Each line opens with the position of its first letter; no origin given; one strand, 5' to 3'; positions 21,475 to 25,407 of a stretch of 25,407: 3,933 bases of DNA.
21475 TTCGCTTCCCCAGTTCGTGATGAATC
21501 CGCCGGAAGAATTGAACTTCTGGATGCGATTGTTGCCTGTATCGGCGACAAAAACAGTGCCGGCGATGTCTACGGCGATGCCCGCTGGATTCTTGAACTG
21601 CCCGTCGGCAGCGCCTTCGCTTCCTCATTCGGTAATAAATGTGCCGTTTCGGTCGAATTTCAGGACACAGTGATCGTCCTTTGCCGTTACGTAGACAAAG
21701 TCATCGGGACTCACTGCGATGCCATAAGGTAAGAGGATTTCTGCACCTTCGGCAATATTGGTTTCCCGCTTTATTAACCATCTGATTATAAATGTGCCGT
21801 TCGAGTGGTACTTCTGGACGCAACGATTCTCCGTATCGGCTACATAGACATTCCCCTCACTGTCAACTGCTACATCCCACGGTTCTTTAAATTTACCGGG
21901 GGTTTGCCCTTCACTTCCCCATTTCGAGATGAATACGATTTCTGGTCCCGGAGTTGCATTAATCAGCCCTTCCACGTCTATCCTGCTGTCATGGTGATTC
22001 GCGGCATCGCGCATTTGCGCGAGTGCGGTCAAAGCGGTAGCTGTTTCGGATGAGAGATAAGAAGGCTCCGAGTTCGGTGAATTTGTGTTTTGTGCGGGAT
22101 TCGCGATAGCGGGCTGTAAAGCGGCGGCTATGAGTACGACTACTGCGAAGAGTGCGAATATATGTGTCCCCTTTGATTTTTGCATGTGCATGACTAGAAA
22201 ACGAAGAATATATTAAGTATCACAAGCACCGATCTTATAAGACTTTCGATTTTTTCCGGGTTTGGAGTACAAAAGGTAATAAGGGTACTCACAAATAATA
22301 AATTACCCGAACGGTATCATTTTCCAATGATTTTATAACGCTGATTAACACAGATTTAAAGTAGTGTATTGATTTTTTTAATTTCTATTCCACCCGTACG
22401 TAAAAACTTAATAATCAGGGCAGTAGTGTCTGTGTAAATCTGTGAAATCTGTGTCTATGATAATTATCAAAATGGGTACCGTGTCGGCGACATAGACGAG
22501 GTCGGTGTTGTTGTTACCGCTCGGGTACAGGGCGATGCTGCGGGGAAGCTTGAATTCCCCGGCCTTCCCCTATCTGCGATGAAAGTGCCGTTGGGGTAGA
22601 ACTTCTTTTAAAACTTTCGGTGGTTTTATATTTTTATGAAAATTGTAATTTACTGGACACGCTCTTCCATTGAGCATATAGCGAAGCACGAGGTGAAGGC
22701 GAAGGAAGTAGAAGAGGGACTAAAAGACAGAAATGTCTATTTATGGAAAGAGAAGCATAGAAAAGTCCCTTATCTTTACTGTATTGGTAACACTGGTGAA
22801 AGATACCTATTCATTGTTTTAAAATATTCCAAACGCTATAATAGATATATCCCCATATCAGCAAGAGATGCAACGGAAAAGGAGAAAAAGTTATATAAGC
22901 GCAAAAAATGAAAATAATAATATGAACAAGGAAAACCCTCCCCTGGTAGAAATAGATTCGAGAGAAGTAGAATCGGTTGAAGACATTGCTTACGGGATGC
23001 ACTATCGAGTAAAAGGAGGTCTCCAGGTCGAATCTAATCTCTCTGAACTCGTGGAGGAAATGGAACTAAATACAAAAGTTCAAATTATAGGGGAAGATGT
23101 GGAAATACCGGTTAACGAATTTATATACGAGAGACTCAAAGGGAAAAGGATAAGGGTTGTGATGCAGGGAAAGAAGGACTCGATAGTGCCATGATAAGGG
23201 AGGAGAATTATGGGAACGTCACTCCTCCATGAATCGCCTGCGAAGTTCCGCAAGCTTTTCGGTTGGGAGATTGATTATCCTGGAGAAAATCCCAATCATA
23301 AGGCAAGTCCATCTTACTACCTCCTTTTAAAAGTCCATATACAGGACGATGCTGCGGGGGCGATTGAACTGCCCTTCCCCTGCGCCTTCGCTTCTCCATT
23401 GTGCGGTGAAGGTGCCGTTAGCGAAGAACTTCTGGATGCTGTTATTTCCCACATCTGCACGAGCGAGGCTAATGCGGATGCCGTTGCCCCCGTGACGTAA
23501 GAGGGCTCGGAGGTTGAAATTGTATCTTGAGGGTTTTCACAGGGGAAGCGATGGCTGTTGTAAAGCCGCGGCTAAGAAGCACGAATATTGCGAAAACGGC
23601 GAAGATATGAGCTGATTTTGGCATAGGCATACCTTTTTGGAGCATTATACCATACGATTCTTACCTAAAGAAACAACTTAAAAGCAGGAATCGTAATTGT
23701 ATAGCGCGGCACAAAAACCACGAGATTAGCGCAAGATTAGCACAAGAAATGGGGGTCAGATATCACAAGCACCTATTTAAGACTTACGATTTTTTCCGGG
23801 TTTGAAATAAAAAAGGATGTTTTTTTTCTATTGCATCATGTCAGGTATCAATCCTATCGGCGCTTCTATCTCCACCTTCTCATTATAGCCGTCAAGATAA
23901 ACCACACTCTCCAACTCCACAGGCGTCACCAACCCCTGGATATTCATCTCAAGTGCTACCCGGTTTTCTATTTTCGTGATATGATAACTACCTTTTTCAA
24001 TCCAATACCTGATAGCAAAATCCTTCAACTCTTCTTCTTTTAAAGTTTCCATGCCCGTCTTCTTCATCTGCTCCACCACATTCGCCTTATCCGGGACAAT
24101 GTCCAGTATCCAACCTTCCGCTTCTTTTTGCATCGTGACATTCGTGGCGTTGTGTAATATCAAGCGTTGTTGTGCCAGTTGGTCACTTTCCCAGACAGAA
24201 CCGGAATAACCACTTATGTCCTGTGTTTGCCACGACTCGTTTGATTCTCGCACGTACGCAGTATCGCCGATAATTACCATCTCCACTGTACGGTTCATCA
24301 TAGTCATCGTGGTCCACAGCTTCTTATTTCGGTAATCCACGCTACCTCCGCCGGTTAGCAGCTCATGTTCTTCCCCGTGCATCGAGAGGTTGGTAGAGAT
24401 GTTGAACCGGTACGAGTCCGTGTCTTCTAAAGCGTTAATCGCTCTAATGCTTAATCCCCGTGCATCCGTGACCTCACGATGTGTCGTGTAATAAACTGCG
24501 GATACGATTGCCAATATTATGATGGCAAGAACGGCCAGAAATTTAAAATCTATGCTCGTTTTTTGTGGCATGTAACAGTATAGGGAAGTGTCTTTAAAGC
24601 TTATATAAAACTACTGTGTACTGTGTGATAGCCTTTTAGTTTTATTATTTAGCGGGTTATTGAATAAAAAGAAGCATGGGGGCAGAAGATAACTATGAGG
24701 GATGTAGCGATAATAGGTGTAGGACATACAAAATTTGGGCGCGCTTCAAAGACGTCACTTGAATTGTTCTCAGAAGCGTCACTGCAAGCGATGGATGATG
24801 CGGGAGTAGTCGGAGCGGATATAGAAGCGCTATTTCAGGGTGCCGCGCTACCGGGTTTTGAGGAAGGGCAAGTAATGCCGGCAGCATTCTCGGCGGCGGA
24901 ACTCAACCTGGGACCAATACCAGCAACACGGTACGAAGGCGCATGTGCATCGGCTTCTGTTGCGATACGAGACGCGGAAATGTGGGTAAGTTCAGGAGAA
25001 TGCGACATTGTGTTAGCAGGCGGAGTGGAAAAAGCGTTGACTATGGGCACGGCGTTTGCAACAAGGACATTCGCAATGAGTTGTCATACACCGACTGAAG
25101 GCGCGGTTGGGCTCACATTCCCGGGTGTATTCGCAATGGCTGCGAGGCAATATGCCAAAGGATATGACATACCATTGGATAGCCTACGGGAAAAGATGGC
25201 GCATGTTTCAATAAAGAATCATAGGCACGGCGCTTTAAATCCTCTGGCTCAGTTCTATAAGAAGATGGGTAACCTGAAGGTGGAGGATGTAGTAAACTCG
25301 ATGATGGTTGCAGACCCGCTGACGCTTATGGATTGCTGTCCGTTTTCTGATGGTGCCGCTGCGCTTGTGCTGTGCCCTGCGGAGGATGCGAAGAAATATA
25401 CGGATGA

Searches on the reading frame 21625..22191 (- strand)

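Call 18: search_protein_families(library=pfam, proteins=[window:21625-22191:-], max_evalue=0.01)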
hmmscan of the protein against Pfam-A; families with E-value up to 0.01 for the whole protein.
window:21625-22191:- (188 aa): 4 families
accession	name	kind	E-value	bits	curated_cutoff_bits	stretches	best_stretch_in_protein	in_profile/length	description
PF01436.27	NHL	-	1.4e-14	53.7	20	1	101-128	1-28/28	NHL repeat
PF06739.17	SBBP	-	1.4e-06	28.5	20.5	0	106-118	17-29/38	Beta-propeller repeat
PF08450.18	SGL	-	1.1e-05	25.7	26.3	0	107-141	189-223/246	SMP-30/Gluconolactonase/LRE-like region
PF25021.1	TEN_NHL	-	0.0018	17.8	27.1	0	91-141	130-177/357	Teneurin NHL domain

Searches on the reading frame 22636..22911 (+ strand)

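Call 18: search_protein_families(library=pfam, proteins=[window:22636-22911:+], max_evalue=0.01)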
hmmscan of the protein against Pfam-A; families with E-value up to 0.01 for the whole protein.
window:22636-22911:+ (91 aa): 1 family
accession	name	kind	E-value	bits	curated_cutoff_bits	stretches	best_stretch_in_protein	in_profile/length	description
PF04365.19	BrnT_toxin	-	1.7e-08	35.1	34.5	1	13-83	8-77/77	Ribonuclease toxin, BrnT, of type II toxin-antitoxin system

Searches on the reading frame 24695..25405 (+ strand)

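Call 18: search_protein_families(library=pfam, proteins=[window:24695-25405:+], max_evalue=0.01)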
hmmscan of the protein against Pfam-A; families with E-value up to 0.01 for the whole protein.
window:24695-25405:+ (237 aa): 3 families
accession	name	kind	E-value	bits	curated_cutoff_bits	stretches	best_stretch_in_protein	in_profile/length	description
PF00108.29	Thiolase_N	-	4e-24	85.8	26.4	1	4-229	1-259/260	Thiolase, N-terminal domain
PF00109.32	ketoacyl-synt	-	1.1e-06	28.9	20.8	1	76-131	166-221/252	Beta-ketoacyl synthase, N-terminal domain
PF07451.17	SpoVAD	-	0.0015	17.8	22.1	1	21-110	51-132/329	Stage V sporulation protein AD (SpoVAD)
